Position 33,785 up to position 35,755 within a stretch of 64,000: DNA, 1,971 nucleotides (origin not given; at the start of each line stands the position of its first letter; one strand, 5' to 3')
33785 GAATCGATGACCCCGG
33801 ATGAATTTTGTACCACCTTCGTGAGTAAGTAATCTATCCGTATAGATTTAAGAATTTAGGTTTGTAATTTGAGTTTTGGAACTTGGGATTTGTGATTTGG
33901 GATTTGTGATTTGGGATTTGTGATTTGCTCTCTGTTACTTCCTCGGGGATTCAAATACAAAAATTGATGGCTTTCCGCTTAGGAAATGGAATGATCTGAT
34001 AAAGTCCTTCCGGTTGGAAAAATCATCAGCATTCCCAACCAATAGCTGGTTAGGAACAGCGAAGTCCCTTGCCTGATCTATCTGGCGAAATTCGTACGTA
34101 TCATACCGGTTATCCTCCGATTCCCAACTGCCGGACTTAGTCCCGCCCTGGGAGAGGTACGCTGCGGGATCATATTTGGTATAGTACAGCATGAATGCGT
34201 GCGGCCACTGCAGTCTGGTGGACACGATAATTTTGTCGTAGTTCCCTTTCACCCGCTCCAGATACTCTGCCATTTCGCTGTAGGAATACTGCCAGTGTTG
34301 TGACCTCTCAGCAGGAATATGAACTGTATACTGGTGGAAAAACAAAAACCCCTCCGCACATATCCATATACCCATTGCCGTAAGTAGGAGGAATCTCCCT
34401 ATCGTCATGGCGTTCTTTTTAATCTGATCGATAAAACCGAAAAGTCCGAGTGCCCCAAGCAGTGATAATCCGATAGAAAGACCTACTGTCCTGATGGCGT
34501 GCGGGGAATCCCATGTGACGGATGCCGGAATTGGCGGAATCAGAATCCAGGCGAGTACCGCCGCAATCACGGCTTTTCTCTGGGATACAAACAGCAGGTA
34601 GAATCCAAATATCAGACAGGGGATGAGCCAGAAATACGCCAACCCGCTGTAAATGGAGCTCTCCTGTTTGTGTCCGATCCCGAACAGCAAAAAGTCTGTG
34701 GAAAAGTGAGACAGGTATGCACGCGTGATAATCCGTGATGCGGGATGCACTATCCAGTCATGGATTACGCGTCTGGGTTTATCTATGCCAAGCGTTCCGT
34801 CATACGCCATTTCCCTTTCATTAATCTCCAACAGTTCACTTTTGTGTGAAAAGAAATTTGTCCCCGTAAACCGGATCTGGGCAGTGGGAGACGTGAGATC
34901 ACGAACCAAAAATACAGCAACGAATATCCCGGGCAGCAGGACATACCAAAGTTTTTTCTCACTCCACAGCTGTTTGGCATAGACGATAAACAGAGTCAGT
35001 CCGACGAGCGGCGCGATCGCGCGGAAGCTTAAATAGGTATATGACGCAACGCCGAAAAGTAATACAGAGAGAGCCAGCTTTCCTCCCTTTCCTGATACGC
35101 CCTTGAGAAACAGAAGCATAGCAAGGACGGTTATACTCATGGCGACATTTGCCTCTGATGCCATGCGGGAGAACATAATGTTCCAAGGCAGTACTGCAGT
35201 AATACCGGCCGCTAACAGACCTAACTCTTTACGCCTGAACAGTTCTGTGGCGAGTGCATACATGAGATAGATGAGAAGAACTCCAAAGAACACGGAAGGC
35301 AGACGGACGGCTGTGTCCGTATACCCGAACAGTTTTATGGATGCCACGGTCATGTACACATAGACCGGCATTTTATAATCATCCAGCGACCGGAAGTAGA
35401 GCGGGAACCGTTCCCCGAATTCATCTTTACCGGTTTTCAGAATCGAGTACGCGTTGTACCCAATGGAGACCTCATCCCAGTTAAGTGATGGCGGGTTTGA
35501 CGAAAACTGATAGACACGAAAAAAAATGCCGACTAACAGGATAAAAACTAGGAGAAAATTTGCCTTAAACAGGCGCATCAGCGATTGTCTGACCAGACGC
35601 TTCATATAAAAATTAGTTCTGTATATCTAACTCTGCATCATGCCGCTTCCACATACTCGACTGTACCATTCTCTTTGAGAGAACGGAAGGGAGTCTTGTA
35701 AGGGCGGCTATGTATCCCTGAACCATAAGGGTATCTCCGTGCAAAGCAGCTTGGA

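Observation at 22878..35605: Six PMT/ArnT-type (GT39/83-like) paralogs arranged as tandem pairs on both strands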

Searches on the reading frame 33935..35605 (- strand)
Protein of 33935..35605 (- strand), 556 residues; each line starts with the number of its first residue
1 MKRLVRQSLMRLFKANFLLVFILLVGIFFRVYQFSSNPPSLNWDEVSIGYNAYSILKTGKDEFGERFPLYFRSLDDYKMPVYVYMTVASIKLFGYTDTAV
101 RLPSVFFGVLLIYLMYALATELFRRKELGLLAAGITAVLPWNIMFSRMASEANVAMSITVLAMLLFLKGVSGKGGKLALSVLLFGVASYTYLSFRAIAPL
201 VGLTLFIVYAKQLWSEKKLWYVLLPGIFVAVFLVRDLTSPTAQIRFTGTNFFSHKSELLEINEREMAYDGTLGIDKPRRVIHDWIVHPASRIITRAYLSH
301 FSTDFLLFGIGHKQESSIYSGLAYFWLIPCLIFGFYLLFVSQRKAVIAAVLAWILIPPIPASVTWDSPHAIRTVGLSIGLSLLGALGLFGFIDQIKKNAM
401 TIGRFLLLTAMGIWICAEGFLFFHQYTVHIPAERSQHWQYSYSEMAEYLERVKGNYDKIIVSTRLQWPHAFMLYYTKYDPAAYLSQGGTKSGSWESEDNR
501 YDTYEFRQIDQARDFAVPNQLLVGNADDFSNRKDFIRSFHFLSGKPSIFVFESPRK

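Call 3: search_protein_families(library=pfam, proteins=[window:33935-35605:-], max_evalue=0.01)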
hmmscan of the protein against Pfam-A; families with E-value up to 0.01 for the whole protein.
window:33935-35605:- (556 aa): 2 families
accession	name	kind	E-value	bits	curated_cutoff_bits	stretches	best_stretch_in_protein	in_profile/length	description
PF13231.12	PMT_2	-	6.8e-10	39.8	26.1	1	80-230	4-154/160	Dolichyl-phosphate-mannose-protein mannosyltransferase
PF02366.24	PMT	-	9e-06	25.9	22.7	1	22-215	3-202/245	Dolichyl-phosphate-mannose-protein mannosyltransferase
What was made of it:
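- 33935..35605 (-): Paralog E (556 aa), reference member of the family. It has the WDE(43-45) loop, DDYKMP, VRLPS, WQYSY(438) and YTKYDP. PMT_2 39.8 bits and PMT 25.9 bits (call 3).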

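Call 13: find_homologous_proteins(query=window:33935-35605:-, max_evalue=0.00001)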
Query window:33935-35605:- (556 aa): 1049 proteins with E <= 0.00001 among 8000 candidates; the best 120 are listed.
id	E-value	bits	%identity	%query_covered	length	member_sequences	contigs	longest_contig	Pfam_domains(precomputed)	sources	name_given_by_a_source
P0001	0.0e+0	1149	90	100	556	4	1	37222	PF02366.25,PF13231.13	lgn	-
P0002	6.7e-250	849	67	98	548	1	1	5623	PF02366.25,PF13231.13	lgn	-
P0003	4.3e-249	846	66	100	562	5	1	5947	PF02366.25,PF13231.13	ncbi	-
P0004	2.6e-248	843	66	100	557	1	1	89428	PF02366.25,PF13231.13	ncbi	-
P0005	5.8e-232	789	65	99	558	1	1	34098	PF02366.25,PF13231.13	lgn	-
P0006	2.3e-203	695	58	95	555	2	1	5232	PF02366.25,PF13231.13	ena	-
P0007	4.3e-150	519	45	96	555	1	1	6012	PF02366.25,PF13231.13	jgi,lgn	-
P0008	4.7e-148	512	45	99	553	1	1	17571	PF02366.25,PF13231.13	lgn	-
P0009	1.7e-147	511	46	96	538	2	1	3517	PF02366.25,PF13231.13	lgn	-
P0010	7.1e-145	502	45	93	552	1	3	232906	PF02366.25,PF13231.13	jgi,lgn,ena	-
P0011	2.6e-142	493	44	95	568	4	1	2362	PF13231.13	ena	-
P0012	2.0e-141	491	45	97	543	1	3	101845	PF02366.25,PF13231.13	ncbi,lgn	-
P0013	1.6e-140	488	45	97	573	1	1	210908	PF13231.13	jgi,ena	-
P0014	3.3e-140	487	42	97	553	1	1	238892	PF02366.25,PF13231.13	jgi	jgi:4-amino-4-deoxy-L-arabinose transferase-like glycosyltransferase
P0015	3.4e-140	486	45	97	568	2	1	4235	PF13231.13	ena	-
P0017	2.5e-139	484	43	97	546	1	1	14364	PF02366.25,PF13231.13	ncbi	-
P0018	5.0e-138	479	44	96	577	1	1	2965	PF02366.25,PF13231.13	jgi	jgi:4-amino-4-deoxy-L-arabinose transferase-like glycosyltransferase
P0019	3.4e-136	473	43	97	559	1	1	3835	PF02366.25,PF13231.13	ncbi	-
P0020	9.2e-136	472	42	96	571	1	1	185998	PF02366.25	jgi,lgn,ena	-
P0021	9.9e-136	472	43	97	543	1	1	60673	PF02366.25,PF13231.13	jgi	jgi:4-amino-4-deoxy-L-arabinose transferase-like glycosyltransferase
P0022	1.1e-135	472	43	94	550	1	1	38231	PF02366.25,PF13231.13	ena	-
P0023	3.1e-135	470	43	94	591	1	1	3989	PF02366.25,PF13231.13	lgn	-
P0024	1.1e-134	468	42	95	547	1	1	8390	PF02366.25,PF13231.13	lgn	-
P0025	1.5e-134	468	44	95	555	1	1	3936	PF02366.25,PF13231.13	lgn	-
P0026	1.7e-134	468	44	95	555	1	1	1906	PF02366.25,PF13231.13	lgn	-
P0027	1.8e-134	468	44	96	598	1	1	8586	PF02366.25,PF13231.13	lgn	-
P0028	4.5e-134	466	43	99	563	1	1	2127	PF02366.25,PF13231.13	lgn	-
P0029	8.0e-134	465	42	97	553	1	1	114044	PF02366.25,PF13231.13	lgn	-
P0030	8.7e-134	465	43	97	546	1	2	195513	PF02366.25,PF13231.13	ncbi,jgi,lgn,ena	-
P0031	1.0e-133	465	44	98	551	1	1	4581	PF02366.25,PF13231.13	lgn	-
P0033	2.3e-132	461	42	98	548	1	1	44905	PF02366.25,PF13231.13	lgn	-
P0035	9.1e-132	459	43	97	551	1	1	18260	PF02366.25,PF13231.13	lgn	-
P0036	1.7e-131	458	42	96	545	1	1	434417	PF02366.25,PF13231.13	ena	-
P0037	2.4e-131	457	42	97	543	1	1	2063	PF02366.25,PF02516.21,PF13231.13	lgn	-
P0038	2.6e-131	457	43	97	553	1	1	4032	PF02366.25,PF13231.13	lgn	-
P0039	9.4e-130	452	42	94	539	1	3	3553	PF02366.25,PF13231.13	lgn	-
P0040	1.9e-127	444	42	90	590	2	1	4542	PF02366.25,PF13231.13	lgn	-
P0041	2.0e-127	444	41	96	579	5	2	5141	PF02366.25,PF13231.13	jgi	jgi:4-amino-4-deoxy-L-arabinose transferase-like glycosyltransferase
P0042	3.2e-127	444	43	96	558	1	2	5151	PF02366.25,PF13231.13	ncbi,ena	-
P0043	5.3e-127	443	40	95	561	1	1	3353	PF02366.25,PF13231.13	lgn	-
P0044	2.4e-126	441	42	95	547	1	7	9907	PF02366.25,PF13231.13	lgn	-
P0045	4.7e-126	440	42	95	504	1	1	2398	PF02366.25,PF13231.13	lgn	-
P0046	3.1e-125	437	41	95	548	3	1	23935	PF02366.25,PF13231.13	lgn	-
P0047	2.0e-124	434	42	94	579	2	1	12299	PF02366.25,PF13231.13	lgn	-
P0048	7.3e-122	426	39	98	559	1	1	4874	PF02366.25,PF13231.13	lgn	-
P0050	3.0e-121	424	40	95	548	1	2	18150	PF02366.25,PF13231.13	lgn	-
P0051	8.6e-121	422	41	96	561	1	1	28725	PF02366.25,PF13231.13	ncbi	-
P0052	1.3e-120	422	40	96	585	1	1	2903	PF02366.25,PF13231.13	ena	-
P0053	2.3e-120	421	40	97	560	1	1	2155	PF02366.25,PF13231.13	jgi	jgi:4-amino-4-deoxy-L-arabinose transferase-like glycosyltransferase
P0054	5.0e-120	420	40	96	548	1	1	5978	PF02366.25,PF13231.13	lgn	-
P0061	1.3e-112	395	39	96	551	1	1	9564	PF02366.25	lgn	-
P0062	5.4e-112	393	39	95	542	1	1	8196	PF02366.25,PF13231.13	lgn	-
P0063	6.0e-111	390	40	95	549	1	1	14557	PF02366.25,PF13231.13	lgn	-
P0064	2.7e-108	381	39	94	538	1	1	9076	PF02366.25,PF13231.13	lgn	-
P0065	4.0e-108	381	39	96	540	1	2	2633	PF02366.25,PF13231.13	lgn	-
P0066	1.2e-106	376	40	93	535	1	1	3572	PF02366.25,PF13231.13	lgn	-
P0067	2.9e-106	374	38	97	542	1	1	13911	PF02366.25,PF13231.13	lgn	-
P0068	3.3e-104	368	36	97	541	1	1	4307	PF02366.25,PF13231.13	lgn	-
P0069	7.2e-103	363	37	96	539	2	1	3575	PF02366.25,PF13231.13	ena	-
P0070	4.1e-102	361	37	94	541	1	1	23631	PF02366.25,PF13231.13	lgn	-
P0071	2.2e-101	358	37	94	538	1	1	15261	PF02366.25,PF13231.13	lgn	-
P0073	6.5e-99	350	36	94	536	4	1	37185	PF02366.25,PF13231.13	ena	-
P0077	6.7e-97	344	36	94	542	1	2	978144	PF02366.25,PF13231.13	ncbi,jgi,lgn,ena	-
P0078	7.0e-97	344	37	94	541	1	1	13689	PF02366.25,PF13231.13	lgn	-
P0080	1.7e-96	342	36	97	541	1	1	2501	PF02366.25,PF13231.13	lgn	-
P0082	4.6e-96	341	36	97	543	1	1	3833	PF02366.25,PF13231.13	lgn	-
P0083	4.7e-96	341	36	97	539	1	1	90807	PF02366.25,PF13231.13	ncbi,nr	ncbi:MAG: glycosyltransferase family 39 protein [Candidatus Curtissbacteria bacterium]|nr:glycosyltr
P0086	5.1e-95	337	35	96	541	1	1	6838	PF02366.25,PF13231.13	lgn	-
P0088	5.8e-94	334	35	97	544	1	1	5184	PF02366.25,PF13231.13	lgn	-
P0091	1.3e-93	333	35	94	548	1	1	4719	PF02366.25,PF13231.13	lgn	-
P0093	8.5e-93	330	37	96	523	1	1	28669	PF02366.25,PF13231.13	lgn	-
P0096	2.1e-91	325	37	96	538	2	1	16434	PF02366.25,PF13231.13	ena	-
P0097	2.6e-91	325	35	96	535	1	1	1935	PF02366.25,PF13231.13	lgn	-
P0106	5.5e-89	317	36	93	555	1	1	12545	PF02366.25,PF13231.13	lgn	-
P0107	6.0e-89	317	35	97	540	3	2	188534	PF02366.25,PF13231.13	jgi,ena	-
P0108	8.2e-89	317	35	96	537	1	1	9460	PF02366.25,PF13231.13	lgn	-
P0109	2.4e-88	315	35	96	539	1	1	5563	PF02366.25,PF13231.13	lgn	-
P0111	4.2e-88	315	36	97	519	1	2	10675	PF02366.25,PF13231.13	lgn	-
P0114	5.8e-88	314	34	97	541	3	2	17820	PF02366.25,PF13231.13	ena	-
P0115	6.3e-88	314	35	93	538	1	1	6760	PF02366.25,PF13231.13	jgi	-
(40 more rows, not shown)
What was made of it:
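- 33935..35605 (-): More than 1000 homologs (call 13).
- On GT39 / PMT protein O-mannosyltransferase: PF02366 is precomputed for many homologs (call 13).
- Closest known: Protein O-mannosyltransferases. Same: Public annotation as GT39 (calls 3, 13).
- PF02366 scores 25.9 bits in E, and is precomputed for most homologs (calls 3, 13). NCBI names a homolog 'glycosyltransferase family 39' (call 13).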

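Call 14: find_encoding_contigs(protein=window:33935-35605:-, flank=10000, max_places=6)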
Protein window:33935-35605:- (556 aa): 3 contigs read that carry it; 2 places shown.
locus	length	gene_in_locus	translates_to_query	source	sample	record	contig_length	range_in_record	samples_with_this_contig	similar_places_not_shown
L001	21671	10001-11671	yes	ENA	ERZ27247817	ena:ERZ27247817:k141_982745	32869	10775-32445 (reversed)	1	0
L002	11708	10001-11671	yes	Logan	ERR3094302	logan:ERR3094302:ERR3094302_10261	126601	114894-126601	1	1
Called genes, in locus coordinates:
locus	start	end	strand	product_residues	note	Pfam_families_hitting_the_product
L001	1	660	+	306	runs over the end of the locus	PF00535:Glycos_transf_2, PF13641:Glyco_tranf_2_3, PF13632:Glyco_trans_2_3 (weak)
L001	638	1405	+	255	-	PF00535:Glycos_transf_2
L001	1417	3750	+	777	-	PF09586:YfhO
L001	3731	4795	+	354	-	PF00534:Glycos_transf_1, PF13692:Glyco_trans_1_4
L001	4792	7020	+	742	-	PF09586:YfhO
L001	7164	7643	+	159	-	-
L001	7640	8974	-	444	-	PF13231:PMT_2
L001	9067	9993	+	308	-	PF13641:Glyco_tranf_2_3, PF00535:Glycos_transf_2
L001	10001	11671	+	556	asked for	PF02366:PMT (weak), PF13231:PMT_2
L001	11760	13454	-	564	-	PF13231:PMT_2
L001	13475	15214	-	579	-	-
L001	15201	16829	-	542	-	PF10131:PTPS_related (weak)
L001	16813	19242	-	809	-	PF09586:YfhO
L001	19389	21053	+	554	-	-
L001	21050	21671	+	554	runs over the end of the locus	PF13231:PMT_2 (weak)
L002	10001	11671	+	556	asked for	PF02366:PMT (weak), PF13231:PMT_2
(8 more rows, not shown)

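Call 15: search_solved_structures(query=window:33935-35605:-, max_evalue=1, show_alignments=2)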
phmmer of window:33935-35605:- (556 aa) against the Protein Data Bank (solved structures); distinct sequences matched with E-value up to 1: 0.
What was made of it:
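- Tried and rejected: phmmer of E against PDB sequences found nothing (call 15).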

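Call 16: search_protein_families(library=ncbifam, proteins=[window:33935-35605:-], max_evalue=0.01)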
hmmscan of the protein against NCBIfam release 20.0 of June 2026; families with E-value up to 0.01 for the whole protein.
window:33935-35605:- (556 aa): 2 families
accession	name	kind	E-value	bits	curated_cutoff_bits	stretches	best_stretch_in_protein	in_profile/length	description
TIGR03663.1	TIGR03663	subfamily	4.2e-09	35.9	126.25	1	19-173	4-144/435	flippase activity-associated protein Agl23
NF009784.2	PRK13279.1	equivalog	0.0035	16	567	1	79-135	61-118/539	lipid IV(A) 4-amino-4-deoxy-L-arabinosyltransferase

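Call 18: search_solved_structures(query=A1, max_evalue=1, show_alignments=3)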
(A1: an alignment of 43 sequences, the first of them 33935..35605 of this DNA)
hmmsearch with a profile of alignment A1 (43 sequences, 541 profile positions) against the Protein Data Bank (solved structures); distinct sequences matched with E-value up to 1: 2.
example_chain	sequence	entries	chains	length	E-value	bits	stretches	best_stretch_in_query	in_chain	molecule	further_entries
5ezm_A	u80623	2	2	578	1.4e-05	27.2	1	67-226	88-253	4-amino-4-deoxy-L-arabinose transferase or related glycosyltransferases of PMT family | 4-amino-4-deoxy-L-arabinose (L-Ara4N) transferase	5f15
8i9p_Lh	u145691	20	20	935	0.017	17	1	95-197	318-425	dolichyl-diphosphooligosaccharide--protein glycotransferase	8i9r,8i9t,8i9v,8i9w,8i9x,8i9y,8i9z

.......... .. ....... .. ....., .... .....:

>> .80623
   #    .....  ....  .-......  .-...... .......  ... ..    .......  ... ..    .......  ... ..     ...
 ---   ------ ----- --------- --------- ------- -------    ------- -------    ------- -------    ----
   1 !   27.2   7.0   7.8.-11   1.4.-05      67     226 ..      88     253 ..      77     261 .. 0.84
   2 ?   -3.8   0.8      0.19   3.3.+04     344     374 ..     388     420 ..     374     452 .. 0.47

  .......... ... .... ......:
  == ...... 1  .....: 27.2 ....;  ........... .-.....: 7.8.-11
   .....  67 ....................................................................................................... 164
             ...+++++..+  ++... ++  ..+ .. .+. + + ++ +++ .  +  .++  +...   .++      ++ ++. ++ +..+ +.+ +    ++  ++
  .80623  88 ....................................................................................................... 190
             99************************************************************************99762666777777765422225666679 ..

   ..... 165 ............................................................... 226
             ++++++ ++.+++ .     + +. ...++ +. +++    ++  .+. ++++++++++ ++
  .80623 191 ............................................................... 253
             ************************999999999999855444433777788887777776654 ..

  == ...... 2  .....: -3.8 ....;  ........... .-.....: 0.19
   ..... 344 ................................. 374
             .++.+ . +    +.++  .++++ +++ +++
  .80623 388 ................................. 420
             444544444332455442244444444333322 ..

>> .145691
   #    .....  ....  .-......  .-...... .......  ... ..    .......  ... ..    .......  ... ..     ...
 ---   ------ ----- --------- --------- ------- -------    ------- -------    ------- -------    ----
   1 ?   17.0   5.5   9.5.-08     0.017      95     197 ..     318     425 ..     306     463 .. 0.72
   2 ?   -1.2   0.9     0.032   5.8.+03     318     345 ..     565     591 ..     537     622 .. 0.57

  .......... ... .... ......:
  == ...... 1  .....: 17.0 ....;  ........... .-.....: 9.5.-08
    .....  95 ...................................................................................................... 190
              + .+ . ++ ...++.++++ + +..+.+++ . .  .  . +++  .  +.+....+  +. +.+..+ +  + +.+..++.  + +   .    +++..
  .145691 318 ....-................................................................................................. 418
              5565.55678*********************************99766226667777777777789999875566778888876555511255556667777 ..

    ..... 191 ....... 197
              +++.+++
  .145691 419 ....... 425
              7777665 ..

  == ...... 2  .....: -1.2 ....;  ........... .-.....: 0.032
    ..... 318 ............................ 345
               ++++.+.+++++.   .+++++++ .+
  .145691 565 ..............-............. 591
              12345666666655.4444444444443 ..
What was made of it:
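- Closest known: ArnT. Same: The only significant sequence-profile hit in the PDB, E 1.4e-5 (call 18).
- The family profile hits ArnT 5ezm at E 1.4e-5 (call 18).
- Tried and rejected: Only the family profile reached ArnT (call 18).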

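Call 20: find_related_loci(query=A1, collection=genome_contigs, flank=10000)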
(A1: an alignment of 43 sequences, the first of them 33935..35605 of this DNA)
Query A1 (556 aa) in genome_contigs; peptide patterns used: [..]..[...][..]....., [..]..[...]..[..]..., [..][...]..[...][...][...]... (x = any residue, [..] = any of these).
600 stretches matched a pattern (row limit reached: there are more); 579 encode a relative of the query (tblastn E <= 1e-3); the best 80 are kept; 79 distinct loci.
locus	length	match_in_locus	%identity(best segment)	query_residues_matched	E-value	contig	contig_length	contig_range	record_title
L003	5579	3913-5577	66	1-554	0e+0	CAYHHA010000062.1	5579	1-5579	MAG TPA_asm: uncultured Gammaproteobacteria bacterium isolate ERP119702_co3_129 genome assembly, contig: NODE_12501_leng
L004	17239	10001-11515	44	18-512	3e-124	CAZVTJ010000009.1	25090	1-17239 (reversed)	MAG TPA_asm: uncultured Gammaproteobacteria bacterium isolate binchicken_co22_151 genome assembly, contig: NODE_2091_len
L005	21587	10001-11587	39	16-548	3e-113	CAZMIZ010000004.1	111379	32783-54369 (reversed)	MAG TPA_asm: uncultured Gammaproteobacteria bacterium isolate binchicken_co338_18 genome assembly, contig: NODE_38_lengt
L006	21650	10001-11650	39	12-553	9e-109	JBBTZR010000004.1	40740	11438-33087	MAG: Patescibacteria group bacterium isolate H41-bin136_1 H41_bin136_1_000000000004, whole genome shotgun sequence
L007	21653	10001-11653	37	4-556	1e-105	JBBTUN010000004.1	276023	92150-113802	MAG: Patescibacteria group bacterium isolate H41-bin134_1 H41_bin134_1_000000000004, whole genome shotgun sequence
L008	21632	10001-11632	37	9-550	8e-105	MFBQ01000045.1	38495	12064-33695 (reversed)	MAG: Candidatus Curtissbacteria bacterium RIFCSPLOWO2_01_FULL_41_18 rifcsplowo2_01_scaffold_8950, whole genome shotgun s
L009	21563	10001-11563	36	28-550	2e-103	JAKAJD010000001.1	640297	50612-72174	MAG: bacterium isolate WY3.bin73 NODE_5_length_640297_cov_3.520291, whole genome shotgun sequence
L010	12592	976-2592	37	14-552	2e-102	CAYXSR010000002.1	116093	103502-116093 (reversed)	MAG TPA_asm: uncultured Pseudomonadales bacterium isolate SRP323688_co1_112 genome assembly, contig: NODE_323_length_116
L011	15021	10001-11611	37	8-550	1e-101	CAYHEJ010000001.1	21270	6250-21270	MAG TPA_asm: uncultured Gammaproteobacteria bacterium isolate ERP119705_co10_156 genome assembly, contig: NODE_2077_leng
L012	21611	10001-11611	35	14-555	7e-100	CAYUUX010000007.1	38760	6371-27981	MAG TPA_asm: uncultured Gammaproteobacteria bacterium isolate binchicken_co22_244 genome assembly, contig: NODE_1105_len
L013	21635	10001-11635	37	2-554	4e-98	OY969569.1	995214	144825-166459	MAG: Candidatus Gottesmanbacteria bacterium isolate MFD03899.bin.c.1 genome assembly, chromosome: 1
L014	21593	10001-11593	35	18-550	2e-95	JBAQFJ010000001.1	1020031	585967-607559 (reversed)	MAG: Microgenomates group bacterium isolate MFD12003_ilm_asm_bin4 k127_26405, whole genome shotgun sequence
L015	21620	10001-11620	35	18-548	2e-94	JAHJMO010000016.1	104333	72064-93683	MAG: Patescibacteria group bacterium isolate Old_saline.mb.45 Old_saline.mb.45_k141_431564, whole genome shotgun sequenc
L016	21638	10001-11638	36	14-555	2e-93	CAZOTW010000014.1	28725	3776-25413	MAG TPA_asm: uncultured Gammaproteobacteria bacterium isolate SRP080215_co1_129 genome assembly, contig: NODE_618_length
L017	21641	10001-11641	36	14-552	3e-93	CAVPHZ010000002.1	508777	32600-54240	MAG: Candidatus Chisholmbacteria bacterium isolate MFD09964.bin.1.87 genome assembly, contig: contig_34727, whole genome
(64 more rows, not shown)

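Call 27: predict_structure(alignment_id=A1)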
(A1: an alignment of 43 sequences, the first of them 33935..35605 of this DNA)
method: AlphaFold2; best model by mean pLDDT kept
length: 556 residues; sequences in the alignment: 43
mean_pLDDT: 91.4   pTM: 0.91
mean pLDDT of the five models: 91.4, 91.2, 90.8, 89.8, 89.2
residues with pLDDT >= 90: 388; 70-90: 150; 50-70: 18; < 50: 0
segments of 3 or more residues with pLDDT < 50: none
pLDDT, mean of each block of 10 residues (from residue 1): 78 91 96 86 94 97 92 87 97 96 97 99 98 96 87 96 98 97 97 94 98 97 97 89 79 69 85 87 78 90 87 65 93 98 97 97 87 94 98 90 89 92 89 88 96 96 95 98 97 92 96 90 92 82 93 77
secondary structure, 60 per line:
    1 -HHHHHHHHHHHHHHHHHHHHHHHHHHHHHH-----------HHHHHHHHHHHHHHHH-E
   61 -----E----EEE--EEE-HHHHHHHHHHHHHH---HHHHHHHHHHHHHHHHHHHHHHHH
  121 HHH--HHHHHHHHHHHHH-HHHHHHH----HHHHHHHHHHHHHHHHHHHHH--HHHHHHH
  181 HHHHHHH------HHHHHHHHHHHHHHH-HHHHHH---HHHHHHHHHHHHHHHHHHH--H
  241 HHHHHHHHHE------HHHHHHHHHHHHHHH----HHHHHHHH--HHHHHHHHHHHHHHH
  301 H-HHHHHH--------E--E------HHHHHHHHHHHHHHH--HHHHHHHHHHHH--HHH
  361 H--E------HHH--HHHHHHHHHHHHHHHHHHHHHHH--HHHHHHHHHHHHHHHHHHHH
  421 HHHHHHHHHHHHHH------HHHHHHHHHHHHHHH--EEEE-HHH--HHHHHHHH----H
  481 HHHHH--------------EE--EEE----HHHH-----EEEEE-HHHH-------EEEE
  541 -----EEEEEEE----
elements in order: H2-31 H43-58 E71-73 E76-78 H80-93 H97-123 H126-138 H140-146 H151-171 H174-187 H194-208 H210-215 H219-237 H240-249 H257-271 H276-283 H286-301 H303-308 H327-341 H344-355 H358-361 H376-398 H401-434 H441-455 E458-461 H468-475 H480-485 E504-506 H511-514 E520-524 H526-529 E537-540 E546-552
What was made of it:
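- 33935..35605 (-): AF2 model pLDDT 91.4 (call 27).
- On GT-C superfamily (GT-C_A class): AF2 pLDDT 91.4 (call 27).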
